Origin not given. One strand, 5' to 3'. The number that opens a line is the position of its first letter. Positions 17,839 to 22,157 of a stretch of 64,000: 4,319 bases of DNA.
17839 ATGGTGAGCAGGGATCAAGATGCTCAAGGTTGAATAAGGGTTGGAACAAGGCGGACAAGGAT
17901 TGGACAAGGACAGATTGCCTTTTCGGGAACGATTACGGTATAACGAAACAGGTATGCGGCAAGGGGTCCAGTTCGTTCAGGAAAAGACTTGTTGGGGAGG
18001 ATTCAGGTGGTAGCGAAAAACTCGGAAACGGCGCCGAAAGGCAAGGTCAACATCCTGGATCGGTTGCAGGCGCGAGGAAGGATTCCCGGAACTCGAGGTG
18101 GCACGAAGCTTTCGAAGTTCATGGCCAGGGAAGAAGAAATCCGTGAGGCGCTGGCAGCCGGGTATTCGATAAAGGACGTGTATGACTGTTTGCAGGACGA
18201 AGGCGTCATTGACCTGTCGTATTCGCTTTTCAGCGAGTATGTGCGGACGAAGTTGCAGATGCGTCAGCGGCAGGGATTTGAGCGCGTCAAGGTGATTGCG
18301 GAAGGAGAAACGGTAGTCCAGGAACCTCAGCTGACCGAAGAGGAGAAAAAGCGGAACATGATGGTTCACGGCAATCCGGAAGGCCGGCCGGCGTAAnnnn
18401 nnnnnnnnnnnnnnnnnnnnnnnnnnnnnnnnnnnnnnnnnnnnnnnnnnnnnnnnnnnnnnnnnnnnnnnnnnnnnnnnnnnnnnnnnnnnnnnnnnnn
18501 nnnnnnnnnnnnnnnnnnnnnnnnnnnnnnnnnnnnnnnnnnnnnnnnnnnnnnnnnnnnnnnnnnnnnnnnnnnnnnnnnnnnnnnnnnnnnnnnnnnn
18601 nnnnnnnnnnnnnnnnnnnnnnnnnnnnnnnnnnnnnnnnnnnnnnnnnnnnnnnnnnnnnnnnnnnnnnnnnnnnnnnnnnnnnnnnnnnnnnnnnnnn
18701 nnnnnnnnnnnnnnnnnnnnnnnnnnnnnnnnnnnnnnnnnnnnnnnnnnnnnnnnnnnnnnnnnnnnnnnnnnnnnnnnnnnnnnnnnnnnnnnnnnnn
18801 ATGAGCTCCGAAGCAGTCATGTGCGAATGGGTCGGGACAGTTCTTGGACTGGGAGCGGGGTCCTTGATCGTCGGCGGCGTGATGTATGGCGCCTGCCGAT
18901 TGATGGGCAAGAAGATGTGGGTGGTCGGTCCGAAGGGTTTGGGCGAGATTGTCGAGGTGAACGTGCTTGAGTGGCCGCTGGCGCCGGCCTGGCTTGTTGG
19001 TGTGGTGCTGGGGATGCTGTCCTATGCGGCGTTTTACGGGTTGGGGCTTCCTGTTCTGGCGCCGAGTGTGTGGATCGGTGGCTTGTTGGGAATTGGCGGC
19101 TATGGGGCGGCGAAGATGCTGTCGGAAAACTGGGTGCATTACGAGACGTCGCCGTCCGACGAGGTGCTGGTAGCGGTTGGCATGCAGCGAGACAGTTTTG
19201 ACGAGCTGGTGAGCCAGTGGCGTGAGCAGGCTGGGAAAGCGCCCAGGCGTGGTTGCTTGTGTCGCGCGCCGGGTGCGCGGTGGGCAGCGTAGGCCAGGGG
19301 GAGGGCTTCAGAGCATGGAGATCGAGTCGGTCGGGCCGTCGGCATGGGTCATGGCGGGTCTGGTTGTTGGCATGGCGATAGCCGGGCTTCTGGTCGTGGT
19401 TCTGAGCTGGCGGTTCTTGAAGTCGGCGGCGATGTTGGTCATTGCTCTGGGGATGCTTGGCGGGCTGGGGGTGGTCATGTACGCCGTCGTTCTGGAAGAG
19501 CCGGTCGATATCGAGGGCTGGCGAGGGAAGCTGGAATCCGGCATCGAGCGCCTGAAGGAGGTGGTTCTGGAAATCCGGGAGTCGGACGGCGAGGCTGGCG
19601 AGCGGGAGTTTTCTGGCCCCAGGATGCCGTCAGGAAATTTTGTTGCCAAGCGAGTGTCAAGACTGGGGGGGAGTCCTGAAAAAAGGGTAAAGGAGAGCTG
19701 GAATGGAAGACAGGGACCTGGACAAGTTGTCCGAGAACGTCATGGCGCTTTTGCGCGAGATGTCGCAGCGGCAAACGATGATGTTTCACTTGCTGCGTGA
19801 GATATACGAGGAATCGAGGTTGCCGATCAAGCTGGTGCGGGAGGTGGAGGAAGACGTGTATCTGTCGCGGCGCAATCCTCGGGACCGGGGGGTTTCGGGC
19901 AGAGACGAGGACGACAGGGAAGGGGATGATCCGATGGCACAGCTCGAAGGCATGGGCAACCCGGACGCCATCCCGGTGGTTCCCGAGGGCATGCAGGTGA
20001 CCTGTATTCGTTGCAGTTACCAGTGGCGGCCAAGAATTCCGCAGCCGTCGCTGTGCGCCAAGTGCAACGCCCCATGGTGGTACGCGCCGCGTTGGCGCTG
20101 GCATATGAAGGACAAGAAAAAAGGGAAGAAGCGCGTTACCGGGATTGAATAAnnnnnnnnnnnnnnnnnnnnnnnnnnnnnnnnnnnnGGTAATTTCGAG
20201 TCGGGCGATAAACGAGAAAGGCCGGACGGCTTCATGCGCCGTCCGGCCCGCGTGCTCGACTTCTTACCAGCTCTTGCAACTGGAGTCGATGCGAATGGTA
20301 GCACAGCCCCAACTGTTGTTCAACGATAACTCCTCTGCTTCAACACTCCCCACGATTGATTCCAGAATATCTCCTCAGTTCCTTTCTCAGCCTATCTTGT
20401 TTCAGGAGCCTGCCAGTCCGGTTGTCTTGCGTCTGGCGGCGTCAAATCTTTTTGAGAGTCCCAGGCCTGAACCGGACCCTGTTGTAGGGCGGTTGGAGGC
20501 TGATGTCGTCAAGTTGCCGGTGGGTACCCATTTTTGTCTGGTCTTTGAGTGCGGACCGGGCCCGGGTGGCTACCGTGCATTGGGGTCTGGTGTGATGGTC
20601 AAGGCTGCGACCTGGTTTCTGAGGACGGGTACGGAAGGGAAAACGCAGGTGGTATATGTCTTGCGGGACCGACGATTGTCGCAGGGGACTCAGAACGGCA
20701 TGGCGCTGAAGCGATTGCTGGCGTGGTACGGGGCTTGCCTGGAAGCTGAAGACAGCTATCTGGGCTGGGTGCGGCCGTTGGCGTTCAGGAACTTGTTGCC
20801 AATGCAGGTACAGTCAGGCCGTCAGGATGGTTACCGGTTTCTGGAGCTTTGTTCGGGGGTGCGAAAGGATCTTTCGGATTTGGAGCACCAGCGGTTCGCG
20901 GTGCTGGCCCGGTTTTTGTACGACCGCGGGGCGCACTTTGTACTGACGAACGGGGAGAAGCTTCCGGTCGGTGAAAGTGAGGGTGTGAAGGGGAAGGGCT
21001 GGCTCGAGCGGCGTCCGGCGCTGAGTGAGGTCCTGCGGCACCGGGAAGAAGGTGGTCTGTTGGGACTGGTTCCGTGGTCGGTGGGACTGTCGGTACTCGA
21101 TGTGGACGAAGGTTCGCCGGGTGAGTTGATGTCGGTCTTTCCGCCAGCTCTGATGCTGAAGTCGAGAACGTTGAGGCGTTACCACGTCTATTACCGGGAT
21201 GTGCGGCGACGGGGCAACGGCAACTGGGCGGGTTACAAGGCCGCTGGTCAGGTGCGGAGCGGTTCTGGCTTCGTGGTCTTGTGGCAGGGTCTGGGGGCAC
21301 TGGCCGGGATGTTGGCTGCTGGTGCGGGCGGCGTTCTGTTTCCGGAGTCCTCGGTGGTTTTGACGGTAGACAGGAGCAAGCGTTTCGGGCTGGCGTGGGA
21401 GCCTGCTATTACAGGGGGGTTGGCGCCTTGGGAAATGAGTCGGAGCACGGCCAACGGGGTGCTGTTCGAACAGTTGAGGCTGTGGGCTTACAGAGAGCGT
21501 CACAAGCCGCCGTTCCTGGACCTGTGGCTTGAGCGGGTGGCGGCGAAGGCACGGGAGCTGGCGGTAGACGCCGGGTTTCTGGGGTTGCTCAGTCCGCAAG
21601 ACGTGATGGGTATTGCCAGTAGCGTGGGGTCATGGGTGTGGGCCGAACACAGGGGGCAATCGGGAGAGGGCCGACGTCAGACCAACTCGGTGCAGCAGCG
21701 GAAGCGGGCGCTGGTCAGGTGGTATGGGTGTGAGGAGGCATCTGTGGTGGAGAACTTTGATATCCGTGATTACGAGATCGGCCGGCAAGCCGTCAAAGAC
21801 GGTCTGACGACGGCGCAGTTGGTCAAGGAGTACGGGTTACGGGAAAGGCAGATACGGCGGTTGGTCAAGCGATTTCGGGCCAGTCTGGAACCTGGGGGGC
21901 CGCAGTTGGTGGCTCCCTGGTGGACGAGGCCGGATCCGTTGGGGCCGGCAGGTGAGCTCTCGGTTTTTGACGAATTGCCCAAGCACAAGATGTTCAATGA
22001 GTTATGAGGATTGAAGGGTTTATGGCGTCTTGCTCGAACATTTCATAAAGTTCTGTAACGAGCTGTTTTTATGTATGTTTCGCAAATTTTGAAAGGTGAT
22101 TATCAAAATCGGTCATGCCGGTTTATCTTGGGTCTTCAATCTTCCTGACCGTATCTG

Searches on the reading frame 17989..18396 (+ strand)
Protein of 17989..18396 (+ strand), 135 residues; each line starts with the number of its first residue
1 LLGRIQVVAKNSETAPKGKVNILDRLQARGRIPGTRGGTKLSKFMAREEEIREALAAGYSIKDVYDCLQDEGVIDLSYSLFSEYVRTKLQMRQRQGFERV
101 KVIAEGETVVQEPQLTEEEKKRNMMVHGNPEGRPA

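Call 3: search_protein_families(library=pfam, proteins=[window:17989-18396:+], max_evalue=0.1)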
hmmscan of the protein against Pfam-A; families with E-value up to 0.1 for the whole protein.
window:17989-18396:+ (135 aa): 1 family
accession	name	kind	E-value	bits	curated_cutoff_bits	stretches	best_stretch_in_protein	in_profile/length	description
PF17273.7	DUF5338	-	5.7e-11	42.8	25.9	1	34-86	15-67/69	Family of unknown function (DUF5338)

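Call 8: search_protein_families(library=ncbifam, proteins=[window:17989-18396:+], max_evalue=0.1)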
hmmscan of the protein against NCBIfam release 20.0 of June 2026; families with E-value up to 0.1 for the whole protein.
window:17989-18396:+ (135 aa): 0 families

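Call 9: search_protein_families(library=phrogs, proteins=[window:17989-18396:+], max_evalue=0.1)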
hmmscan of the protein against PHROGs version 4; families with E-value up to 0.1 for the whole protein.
window:17989-18396:+ (135 aa): 1 family
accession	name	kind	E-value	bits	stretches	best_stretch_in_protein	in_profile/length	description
phrog_7409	-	unknown function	0.038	14.9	1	45-69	45-69/72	-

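Call 10: search_protein_families(library=padloc, proteins=[window:17989-18396:+], max_evalue=0.1)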
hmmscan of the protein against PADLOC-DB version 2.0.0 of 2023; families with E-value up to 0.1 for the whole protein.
window:17989-18396:+ (135 aa): 0 families

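Call 90: search_dna_similar(query=window:17989-18396:+, collection=plasmids, mode=protein, max_evalue=0.001, max_rows=12)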
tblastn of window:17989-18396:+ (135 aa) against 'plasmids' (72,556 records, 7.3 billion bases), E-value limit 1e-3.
Records with a match: 2; places in all: 2; records where one place covers at least 80% of the query: 0.
Best place of each record, by identity: <60% 2.
By first word of the organism name: Yersinia 2.
By predicted mobility (MOB-suite, as given by PLSDB): conjugative 2.
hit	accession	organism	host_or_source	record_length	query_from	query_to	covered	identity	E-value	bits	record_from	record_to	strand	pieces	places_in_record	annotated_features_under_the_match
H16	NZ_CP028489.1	Yersinia massiliensis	Whole organism,Dried Tofu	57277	33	131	73%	31.3%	2e-4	47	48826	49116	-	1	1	TraK family protein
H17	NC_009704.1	Yersinia pseudotuberculosis IP 31758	stool of a patient presenting with ...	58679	33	131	73%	31.3%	2e-4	47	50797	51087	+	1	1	TraK family protein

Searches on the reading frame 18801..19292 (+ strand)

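Call 76: search_protein_families(library=pfam, proteins=[window:18801-19292:+], max_evalue=0.05)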
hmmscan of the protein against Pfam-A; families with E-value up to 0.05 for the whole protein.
window:18801-19292:+ (163 aa): 1 family
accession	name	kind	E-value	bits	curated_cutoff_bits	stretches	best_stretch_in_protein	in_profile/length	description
PF04893.22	Yip1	-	0.04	14.2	28.6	1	10-111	62-155/173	Yip1 domain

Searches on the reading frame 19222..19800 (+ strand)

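Call 76: search_protein_families(library=pfam, proteins=[window:19222-19800:+], max_evalue=0.05)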
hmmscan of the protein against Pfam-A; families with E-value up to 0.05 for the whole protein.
window:19222-19800:+ (192 aa): 1 family
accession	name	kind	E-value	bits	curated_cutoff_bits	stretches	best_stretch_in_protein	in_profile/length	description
PF06040.16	Adeno_E3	-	0.0059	17.2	25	1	25-75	70-116/126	Adenovirus E3 protein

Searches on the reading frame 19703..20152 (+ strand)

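Call 3: search_protein_families(library=pfam, proteins=[window:19703-20152:+], max_evalue=0.1)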
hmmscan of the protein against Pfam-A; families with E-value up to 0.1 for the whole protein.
window:19703-20152:+ (149 aa): 3 families
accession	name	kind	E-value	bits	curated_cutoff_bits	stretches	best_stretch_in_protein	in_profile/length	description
PF23470.1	Zn_ribbon_PF0610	-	0.013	15.6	26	1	100-132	3-35/39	PF0610 rubredoxin-like zinc beta-ribbon domain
PF13805.11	Pil1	-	0.038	13.9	27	1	3-58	95-146/265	Eisosome component PIL1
PF13717.11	Zn_ribbon_4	-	0.043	14.2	30.3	0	94-109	21-36/36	zinc-ribbon domain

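Call 8: search_protein_families(library=ncbifam, proteins=[window:19703-20152:+], max_evalue=0.1)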
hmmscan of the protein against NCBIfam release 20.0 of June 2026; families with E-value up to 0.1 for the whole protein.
window:19703-20152:+ (149 aa): 0 families

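Call 9: search_protein_families(library=phrogs, proteins=[window:19703-20152:+], max_evalue=0.1)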
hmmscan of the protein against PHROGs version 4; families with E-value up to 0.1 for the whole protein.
window:19703-20152:+ (149 aa): 0 families

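Call 10: search_protein_families(library=padloc, proteins=[window:19703-20152:+], max_evalue=0.1)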
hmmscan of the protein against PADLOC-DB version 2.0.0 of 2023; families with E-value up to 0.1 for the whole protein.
window:19703-20152:+ (149 aa): 0 families

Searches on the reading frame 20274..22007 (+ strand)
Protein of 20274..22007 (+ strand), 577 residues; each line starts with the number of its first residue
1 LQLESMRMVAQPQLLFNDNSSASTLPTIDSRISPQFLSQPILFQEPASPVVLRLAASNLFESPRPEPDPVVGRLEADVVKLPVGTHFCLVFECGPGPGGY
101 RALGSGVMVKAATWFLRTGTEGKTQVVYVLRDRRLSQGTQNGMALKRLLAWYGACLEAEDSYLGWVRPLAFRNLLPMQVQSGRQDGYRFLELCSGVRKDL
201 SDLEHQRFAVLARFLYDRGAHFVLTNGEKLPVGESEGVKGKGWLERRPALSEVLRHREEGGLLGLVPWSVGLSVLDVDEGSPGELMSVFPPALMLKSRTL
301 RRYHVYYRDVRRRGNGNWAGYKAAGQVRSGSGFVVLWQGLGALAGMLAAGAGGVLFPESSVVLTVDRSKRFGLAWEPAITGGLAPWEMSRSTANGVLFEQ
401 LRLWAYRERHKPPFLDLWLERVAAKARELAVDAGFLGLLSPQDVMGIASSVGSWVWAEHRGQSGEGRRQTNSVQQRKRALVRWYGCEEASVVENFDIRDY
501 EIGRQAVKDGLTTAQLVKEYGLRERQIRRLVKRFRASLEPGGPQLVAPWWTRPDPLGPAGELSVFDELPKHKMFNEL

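Call 3: search_protein_families(library=pfam, proteins=[window:20274-22007:+], max_evalue=0.1)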
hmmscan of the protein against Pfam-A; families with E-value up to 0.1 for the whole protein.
window:20274-22007:+ (577 aa): 4 families
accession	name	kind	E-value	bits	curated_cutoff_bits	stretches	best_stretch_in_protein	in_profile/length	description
PF13551.12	HTH_29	-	0.00023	21.6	28.1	1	506-536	7-38/64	Winged helix-turn helix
PF13384.12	HTH_23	-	0.0066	16.7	24.6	1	506-536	13-43/50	Homeodomain-like domain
PF13518.12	HTH_28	-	0.0069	16.9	25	1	505-536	7-38/52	Helix-turn-helix domain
PF08765.17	Mor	-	0.03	14.7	24.9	1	495-537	58-98/107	Mor transcription activator family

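Call 8: search_protein_families(library=ncbifam, proteins=[window:20274-22007:+], max_evalue=0.1)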
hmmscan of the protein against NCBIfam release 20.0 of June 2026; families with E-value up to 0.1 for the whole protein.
window:20274-22007:+ (577 aa): 0 families

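Call 9: search_protein_families(library=phrogs, proteins=[window:20274-22007:+], max_evalue=0.1)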
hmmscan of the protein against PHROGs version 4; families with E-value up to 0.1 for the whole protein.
window:20274-22007:+ (577 aa): 0 families

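Call 10: search_protein_families(library=padloc, proteins=[window:20274-22007:+], max_evalue=0.1)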
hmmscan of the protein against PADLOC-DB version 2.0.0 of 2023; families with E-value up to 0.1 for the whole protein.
window:20274-22007:+ (577 aa): 0 families

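Call 51: search_dna_similar(query=window:20274-22007:+, collection=plasmids, mode=protein, max_evalue=0.001, max_rows=10)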
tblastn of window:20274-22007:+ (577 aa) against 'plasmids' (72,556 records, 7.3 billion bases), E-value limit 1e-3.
No match.

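Call 114: search_solved_structures(query=window:20274-22007:+, max_evalue=1)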
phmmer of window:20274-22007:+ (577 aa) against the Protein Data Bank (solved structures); distinct sequences matched with E-value up to 1: 3.
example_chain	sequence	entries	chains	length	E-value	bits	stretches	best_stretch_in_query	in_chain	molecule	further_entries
3vw4_A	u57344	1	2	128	0.059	15.2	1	394-477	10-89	Rep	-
3bxo_A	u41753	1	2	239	0.31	12.8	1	493-551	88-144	N,N-dimethyltransferase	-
6l7v_A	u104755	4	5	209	0.7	11.6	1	378-430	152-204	mRNA_triPase domain-containing protein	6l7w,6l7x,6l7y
